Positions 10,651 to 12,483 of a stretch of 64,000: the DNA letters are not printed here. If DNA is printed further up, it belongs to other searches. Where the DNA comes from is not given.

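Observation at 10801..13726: Minimal three-gene NQR/RNF-like flavinylation module: NqrC-like FMN-binding protein - ApbE - NqrB/RnfD-like::FNR-like fusion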

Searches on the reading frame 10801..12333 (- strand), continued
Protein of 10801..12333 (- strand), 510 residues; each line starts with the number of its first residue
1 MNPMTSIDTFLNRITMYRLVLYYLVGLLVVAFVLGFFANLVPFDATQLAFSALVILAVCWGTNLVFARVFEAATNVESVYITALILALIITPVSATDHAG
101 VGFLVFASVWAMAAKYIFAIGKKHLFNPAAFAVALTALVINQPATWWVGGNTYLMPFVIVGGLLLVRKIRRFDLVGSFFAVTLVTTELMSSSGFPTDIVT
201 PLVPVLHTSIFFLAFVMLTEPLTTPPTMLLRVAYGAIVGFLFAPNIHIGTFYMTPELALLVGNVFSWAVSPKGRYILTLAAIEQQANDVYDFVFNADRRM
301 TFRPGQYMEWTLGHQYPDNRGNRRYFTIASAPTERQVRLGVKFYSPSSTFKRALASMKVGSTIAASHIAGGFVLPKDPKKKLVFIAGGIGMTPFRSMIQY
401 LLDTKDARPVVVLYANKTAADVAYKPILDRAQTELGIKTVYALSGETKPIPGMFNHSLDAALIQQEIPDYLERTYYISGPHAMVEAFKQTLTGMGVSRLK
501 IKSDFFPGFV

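Call 12: find_related_loci(query=window:10801-12333:-, collection=genome_contigs, flank=6000)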
Query window:10801-12333:- (510 aa) in genome_contigs; peptide patterns used: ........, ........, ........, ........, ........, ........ (x = any residue, [..] = any of these).
599 stretches matched a pattern (row limit reached: there are more); 550 encode a relative of the query (tblastn E <= 1e-3); the best 80 are kept; 80 distinct loci.
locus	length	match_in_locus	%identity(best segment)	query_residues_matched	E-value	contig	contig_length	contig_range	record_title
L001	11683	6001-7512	72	4-510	0e+0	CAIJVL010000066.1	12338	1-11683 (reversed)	Candidatus Adlerbacteria bacterium isolate T7-022_bin-222 genome assembly, contig: bin-222:66/69, whole genome shotgun s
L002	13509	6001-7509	67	4-509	0e+0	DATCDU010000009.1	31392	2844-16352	MAG TPA_asm: Candidatus Paceibacterota bacterium isolate SMAG_U7734 k141_7957, whole genome shotgun sequence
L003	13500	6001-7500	69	7-509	0e+0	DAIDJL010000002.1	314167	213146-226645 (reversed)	MAG TPA_asm: Candidatus Parcubacteria bacterium isolate clean384 k141_1205109, whole genome shotgun sequence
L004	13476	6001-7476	70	4-509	0e+0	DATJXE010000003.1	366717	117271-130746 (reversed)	MAG TPA_asm: Candidatus Paceibacterota bacterium isolate SMAG_U15118 k141_1970821, whole genome shotgun sequence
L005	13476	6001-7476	68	4-509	0e+0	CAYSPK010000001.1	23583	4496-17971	MAG TPA_asm: uncultured Candidatus Saccharibacteria bacterium isolate SRP263991_co5_96 genome assembly, contig: NODE_428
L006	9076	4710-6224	65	2-509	0e+0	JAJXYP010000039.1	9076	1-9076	MAG: bacterium isolate BP6.bin90 NODE_14255_length_9076_cov_1.198458, whole genome shotgun sequence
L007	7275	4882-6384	67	7-510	0e+0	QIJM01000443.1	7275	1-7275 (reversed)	MAG: Paraglaciecola arctica isolate SZUA-71 Ga0063293_10013533, whole genome shotgun sequence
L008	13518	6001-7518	67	2-509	0e+0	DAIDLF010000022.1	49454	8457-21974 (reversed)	MAG TPA_asm: Candidatus Parcubacteria bacterium isolate clean422 k141_255896, whole genome shotgun sequence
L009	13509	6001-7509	64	4-509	0e+0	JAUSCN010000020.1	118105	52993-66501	MAG: bacterium isolate E14_concoct.bin.140 E14_k141_115733, whole genome shotgun sequence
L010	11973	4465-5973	64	4-509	0e+0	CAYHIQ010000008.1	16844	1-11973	MAG TPA_asm: uncultured Candidatus Saccharibacteria bacterium isolate ERP119705_co13_441 genome assembly, contig: NODE_4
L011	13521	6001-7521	64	1-509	0e+0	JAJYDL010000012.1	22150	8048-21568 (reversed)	MAG: bacterium isolate BP9.bin97 NODE_4201_length_22150_cov_1.605095, whole genome shotgun sequence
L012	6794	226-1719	67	7-509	0e+0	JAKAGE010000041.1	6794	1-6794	MAG: bacterium isolate WY2.bin145 NODE_20443_length_6794_cov_1.218989, whole genome shotgun sequence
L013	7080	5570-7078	63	4-509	0e+0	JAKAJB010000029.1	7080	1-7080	MAG: bacterium isolate WY3.bin61 NODE_20920_length_7080_cov_2.173738, whole genome shotgun sequence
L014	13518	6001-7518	65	2-509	0e+0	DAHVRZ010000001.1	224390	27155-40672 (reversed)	MAG TPA_asm: Candidatus Parcubacteria bacterium isolate clean656 NODE_1_length_224390_cov_8.144298, whole genome shotgun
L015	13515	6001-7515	65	2-509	0e+0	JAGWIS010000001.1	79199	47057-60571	MAG: Patescibacteria group bacterium isolate REEB12 contig-150_258, whole genome shotgun sequence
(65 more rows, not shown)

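Call 24: search_protein_families(library=ncbifam, proteins=[window:10801-12333:-], max_evalue=0.01)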
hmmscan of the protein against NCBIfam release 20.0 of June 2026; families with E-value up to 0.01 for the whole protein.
window:10801-12333:- (510 aa): 21 families
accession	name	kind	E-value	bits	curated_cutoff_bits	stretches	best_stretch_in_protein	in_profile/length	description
NF009805.0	PRK13289.1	equivalog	4.3e-25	88.5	432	1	285-506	165-392/399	NO-inducible flavohemoprotein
TIGR02160.1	PA_CoA_Oxy5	hypoth_equivalog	8e-20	70.9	420.8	1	277-506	4-241/352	1,2-phenylacetyl-CoA epoxidase subunit PaaE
NF058606.1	GlBtMonoRdsGbcB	equivalog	9.3e-18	64.2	500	1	272-497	11-238/362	glycine betaine monooxygenase reductase subunit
NF040810.1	BenC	equivalog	1.3e-17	64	430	1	278-498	108-322/333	benzoate 1,2-dioxygenase electron transfer component BenC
NF007964.0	PRK10684.1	equivalog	1.6e-17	63.5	383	1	277-504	12-235/333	NADH oxidoreductase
NF005963.0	PRK08051.1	equivalog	3.4e-16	59.3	230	1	280-505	9-229/233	NAD(P)H-flavin reductase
NF045803.1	MethMoxFADbindMmoC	equivalog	1.1e-12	47.4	500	1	296-502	134-336/343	aromatic/alkene monooxygenase hydroxylase FAD-binding subunit MmoC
NF008822.0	PRK11872.1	equivalog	2.5e-11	43.2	402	1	296-505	131-334/341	anthranilate 1,2-dioxygenase electron transfer component AntC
NF052252.1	flav_redu_LuxG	exception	2.6e-11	43.2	340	1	280-492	6-214/232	flavin mononucleotide reductase LuxG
NF040830.1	sulfhyd_ShyC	equivalog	2.4e-09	36.8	600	1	296-425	33-154/288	NAD(P)-dependent hydrogenase/sulfhydrogenase 2 subunit gamma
TIGR01941.1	nqrF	equivalog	3.8e-09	36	295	1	327-505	226-402/405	NADH:ubiquinone reductase (Na(+)-transporting) subunit F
NF008178.0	PRK10926.1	equivalog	6.4e-08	32.1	390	1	284-440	14-171/248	ferredoxin--NADP(+) reductase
NF006220.0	PRK08345.1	subfamily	1.9e-07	30.7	395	1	297-444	38-180/294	cytochrome-c3 hydrogenase subunit gamma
NF000796.0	PRK00054.1-1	equivalog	8.2e-06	25.2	224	1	277-439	6-147/254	dihydroorotate dehydrogenase electron transfer subunit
TIGR02911.1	sulfite_red_B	equivalog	5.8e-05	22.3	288.6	1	370-496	90-214/261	anaerobic sulfite reductase subunit AsrB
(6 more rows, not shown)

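Call 28: predict_structure(alignment_id=A1)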
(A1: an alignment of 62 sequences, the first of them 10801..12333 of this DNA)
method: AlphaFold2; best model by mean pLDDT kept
length: 510 residues; sequences in the alignment: 62
mean_pLDDT: 83.8   pTM: 0.73
mean pLDDT of the five models: 83.8, 83.1, 82.4, 81.4, 76.0
residues with pLDDT >= 90: 214; 70-90: 223; 50-70: 66; < 50: 7
segments of 3 or more residues with pLDDT < 50: 507-510
pLDDT, mean of each block of 10 residues (from residue 1): 77 79 93 93 92 97 90 78 90 92 92 84 75 75 72 88 86 88 81 60 64 71 75 87 63 64 78 78 92 89 84 60 75 92 78 85 76 91 93 95 96 94 95 97 92 91 95 94 90 96 62
secondary structure, 60 per line:
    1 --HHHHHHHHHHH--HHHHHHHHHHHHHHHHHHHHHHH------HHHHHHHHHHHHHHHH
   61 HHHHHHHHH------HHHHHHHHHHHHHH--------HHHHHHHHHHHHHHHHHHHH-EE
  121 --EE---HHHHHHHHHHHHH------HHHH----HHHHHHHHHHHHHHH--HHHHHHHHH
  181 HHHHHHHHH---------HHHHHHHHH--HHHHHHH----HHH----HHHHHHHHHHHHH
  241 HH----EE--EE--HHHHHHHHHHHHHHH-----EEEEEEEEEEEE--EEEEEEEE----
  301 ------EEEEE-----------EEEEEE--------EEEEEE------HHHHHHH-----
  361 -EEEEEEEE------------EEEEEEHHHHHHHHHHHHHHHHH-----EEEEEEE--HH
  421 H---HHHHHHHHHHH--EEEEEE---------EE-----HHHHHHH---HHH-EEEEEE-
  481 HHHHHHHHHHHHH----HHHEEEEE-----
elements in order: H3-13 H16-38 H45-69 H76-89 H98-117 H128-140 H147-150 H155-169 H172-189 H199-207 H210-216 H228-242 H255-269 E275-286 E289-296 E307-311 E323-328 E337-342 H349-355 E362-369 E382-387 H388-404 E410-416 H425-435 E438-443 H460-466 E474-479 H481-493 E501-505
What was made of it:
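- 11518..12333 (-): NqrB/RnfD-like membrane half of the fusion protein (aa 1-272). Ten predicted helices, N- and C-termini inside, flavinylation loop deleted. AF2 block-mean pLDDT is 60-97 over this half, lowest over aa ~190-260 (call 28).
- On NqrF: The FNR module directly follows the last membrane helix (call 28).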

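Call 31: fold_search(model_id=the predicted structure, library=pdb)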
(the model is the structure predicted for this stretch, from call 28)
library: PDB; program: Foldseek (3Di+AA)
matches with E <= 10: 1218; with E <= 0.001: 332
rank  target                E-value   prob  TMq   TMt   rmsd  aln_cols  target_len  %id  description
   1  1gvh                  9.4e-17  1.00  0.43  0.54  12.8       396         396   15  The X-ray structure of ferric Escherichia coli flavohemoglobin reveals an unespected geometry of the distal heme pocket (released 2002-08-06)
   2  6o0a                  8.8e-16  1.00  0.41  0.53  13.9       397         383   20  Crystal structure of flavohemoglobin from Malassezia yamatoensis with bound FAD and heme determined by iron SAD phasing (released 2019-03-06)
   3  5ogx                  1.3e-15  1.00  0.41  0.62   2.5       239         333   22  Crystal structure of Amycolatopsis cytochrome P450 reductase GcoB. (released 2018-07-04)
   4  8qta                  8.6e-15  1.00  0.38  0.47  18.4       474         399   14  Cryo-EM structure of Streptococcus pneumoniae NADPH oxidase F397A mutant in complex with NADPH (released 2024-07-24)
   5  4g1v                  1.8e-14  1.00  0.41  0.52  14.4       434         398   15  X-ray structure of yeast flavohemoglobin (released 2012-11-14)
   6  4eh1_B                2.1e-14  1.00  0.41  0.85   2.3       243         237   18  Crystal Structure of the Flavohem-like-FAD/NAD Binding Domain of Nitric Oxide Dioxygenase from Vibrio cholerae O1 biov (released 2012-04-25)
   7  4eh1_A                2.4e-14  1.00  0.41  0.86   2.1       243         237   18  Crystal Structure of the Flavohem-like-FAD/NAD Binding Domain of Nitric Oxide Dioxygenase from Vibrio cholerae O1 biov (released 2012-04-25)
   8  8qt6                  6.5e-14  1.00  0.39  0.48  17.9       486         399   15  Cryo-EM structure of Streptococcus pneumoniae NADPH oxidase (released 2024-07-24)
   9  7qty                  8.0e-14  1.00  0.41  0.73   4.9       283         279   19  X-ray structure of FAD domain of NqrF of Klebsiella pneumoniae (released 2022-02-09)
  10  4g1b_A                8.4e-14  1.00  0.40  0.51  13.9       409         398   18  X-ray structure of yeast flavohemoglobin in complex with econazole (released 2012-11-14)
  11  2r6h_C                1.0e-13  1.00  0.40  0.69   5.7       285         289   20  Crystal structure of the domain comprising the NAD binding and the FAD binding regions of the NADH:ubiquinone oxidored (released 2007-09-11)
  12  7qu5                  1.1e-13  1.00  0.42  0.74   5.2       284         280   21  X-ray structure of FAD domain of NqrF of Pseudomonas aeruginosa (released 2022-02-09)
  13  7qu3                  1.4e-13  1.00  0.42  0.74   5.2       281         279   21  X-ray structure of FAD domain of NqrF of Pseudomonas aeruginosa (released 2022-02-09)
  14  2r6h_D                1.5e-13  1.00  0.40  0.70   5.3       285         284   19  Crystal structure of the domain comprising the NAD binding and the FAD binding regions of the NADH:ubiquinone oxidored (released 2007-09-11)
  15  3fpk_A                1.8e-13  1.00  0.40  0.78   3.5       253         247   18  Crystal Structure of Ferredoxin-NADP Reductase from Salmonella typhimurium (released 2009-02-03)
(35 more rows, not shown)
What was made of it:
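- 10801..11517 (-): FNR-like FAD-binding barrel plus NAD(P)H-binding domain (aa 273-510) and the stop codon. No 2Fe-2S domain. Foldseek: 4eh1 TM-score 0.85-0.86, rmsd 2.1-2.3 over 243 columns; NqrF FAD domain 0.73 (call 31).
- Foldseek also retrieves S. pneumoniae NOX (8qta, 8qt6), a precedent for a transmembrane electron conduit fused to an FNR-type dehydrogenase (call 31).
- Tried and rejected: Quality is good (pLDDT 83.8, call 28), but the Foldseek top-50 PDB list is filled by FNR-domain hits, so it says nothing about the membrane fold (call 31).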

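Call 36: find_encoding_contigs(protein=P0001, flank=6000, max_places=3)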
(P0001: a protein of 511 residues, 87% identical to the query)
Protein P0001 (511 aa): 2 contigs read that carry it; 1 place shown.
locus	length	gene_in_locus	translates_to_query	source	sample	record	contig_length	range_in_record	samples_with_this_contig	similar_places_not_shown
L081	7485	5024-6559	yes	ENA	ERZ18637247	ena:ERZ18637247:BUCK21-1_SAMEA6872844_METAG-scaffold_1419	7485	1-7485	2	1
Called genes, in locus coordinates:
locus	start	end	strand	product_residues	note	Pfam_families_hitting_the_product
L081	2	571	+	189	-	?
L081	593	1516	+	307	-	-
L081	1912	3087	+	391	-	-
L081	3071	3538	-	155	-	PF03640:Lipoprotein_15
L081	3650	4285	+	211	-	PF04205:FMN_bind (weak)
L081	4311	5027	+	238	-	PF02424:ApbE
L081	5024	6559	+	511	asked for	PF03116:NQR2_RnfD_RnfE, PF00175:NAD_binding_1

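Call 37: find_encoding_contigs(protein=window:10801-12333:-, flank=3000, max_places=3)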
Protein window:10801-12333:- (510 aa): 11 contigs read that carry it; 2 places shown.
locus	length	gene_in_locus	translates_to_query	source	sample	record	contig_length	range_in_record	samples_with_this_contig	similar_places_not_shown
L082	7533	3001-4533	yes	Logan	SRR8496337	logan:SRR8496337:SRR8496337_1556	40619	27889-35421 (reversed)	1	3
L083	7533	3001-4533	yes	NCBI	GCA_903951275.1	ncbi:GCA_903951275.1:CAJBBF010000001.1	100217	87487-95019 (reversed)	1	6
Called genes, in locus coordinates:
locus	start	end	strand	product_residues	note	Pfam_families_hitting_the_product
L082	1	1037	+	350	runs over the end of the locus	-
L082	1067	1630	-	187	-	PF03640:Lipoprotein_15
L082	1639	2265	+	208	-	PF04205:FMN_bind (weak)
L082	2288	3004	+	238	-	PF02424:ApbE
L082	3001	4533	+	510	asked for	PF03116:NQR2_RnfD_RnfE (weak), PF00175:NAD_binding_1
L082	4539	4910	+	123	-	-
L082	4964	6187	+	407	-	PF01520:Amidase_3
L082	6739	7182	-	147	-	PF12802:MarR_2, PF01047:MarR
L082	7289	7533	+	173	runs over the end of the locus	PF09351:DUF1993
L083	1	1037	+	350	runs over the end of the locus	-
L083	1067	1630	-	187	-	PF03640:Lipoprotein_15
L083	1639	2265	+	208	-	PF04205:FMN_bind (weak)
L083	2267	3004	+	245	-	PF02424:ApbE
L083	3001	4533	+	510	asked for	PF03116:NQR2_RnfD_RnfE (weak), PF00175:NAD_binding_1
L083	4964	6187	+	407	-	PF01520:Amidase_3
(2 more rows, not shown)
